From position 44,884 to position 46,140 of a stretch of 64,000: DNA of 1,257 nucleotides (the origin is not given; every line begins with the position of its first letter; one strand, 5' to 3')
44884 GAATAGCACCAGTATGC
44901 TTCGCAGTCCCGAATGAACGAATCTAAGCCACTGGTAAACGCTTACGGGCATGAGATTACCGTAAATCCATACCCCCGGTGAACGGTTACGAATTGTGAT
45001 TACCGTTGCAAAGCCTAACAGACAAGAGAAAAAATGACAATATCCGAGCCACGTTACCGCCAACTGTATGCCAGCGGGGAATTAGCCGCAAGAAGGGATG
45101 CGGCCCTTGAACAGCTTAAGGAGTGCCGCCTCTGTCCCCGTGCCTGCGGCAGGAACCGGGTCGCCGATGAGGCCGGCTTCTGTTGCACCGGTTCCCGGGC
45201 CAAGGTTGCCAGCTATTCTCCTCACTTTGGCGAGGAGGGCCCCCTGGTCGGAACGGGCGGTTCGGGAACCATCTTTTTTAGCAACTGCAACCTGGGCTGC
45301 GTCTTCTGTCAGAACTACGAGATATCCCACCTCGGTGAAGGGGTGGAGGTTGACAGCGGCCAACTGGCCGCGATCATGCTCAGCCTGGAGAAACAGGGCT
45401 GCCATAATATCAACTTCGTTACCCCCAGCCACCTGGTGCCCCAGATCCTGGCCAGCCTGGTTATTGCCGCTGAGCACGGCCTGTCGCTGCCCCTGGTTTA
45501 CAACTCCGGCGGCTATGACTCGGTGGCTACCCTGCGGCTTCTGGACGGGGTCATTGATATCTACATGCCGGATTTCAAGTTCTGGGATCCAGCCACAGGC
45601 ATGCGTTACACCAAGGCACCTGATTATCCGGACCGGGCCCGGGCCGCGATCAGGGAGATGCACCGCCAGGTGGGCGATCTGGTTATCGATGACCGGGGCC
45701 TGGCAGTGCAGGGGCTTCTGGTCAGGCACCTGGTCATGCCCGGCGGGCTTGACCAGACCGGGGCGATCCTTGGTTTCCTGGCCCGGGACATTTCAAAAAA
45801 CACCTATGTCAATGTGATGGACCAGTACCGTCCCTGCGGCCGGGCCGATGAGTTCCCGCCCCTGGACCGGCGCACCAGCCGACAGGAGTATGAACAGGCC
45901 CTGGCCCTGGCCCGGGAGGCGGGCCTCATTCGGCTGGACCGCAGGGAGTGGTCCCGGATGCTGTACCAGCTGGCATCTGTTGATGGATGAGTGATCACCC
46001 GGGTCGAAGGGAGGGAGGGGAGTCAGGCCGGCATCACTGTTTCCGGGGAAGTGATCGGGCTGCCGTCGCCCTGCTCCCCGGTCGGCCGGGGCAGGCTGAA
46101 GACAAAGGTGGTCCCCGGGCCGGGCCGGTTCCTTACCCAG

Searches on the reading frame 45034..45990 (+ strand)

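Call 87: search_protein_families(library=pfam, proteins=[window:45034-45990:+], max_evalue=0.00001)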
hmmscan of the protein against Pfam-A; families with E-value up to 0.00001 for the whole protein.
window:45034-45990:+ (318 aa): 1 family
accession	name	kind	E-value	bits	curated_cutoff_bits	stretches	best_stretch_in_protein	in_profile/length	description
PF04055.27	Radical_SAM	-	7.6e-08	33.1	29.5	1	80-211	2-138/166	Radical SAM superfamily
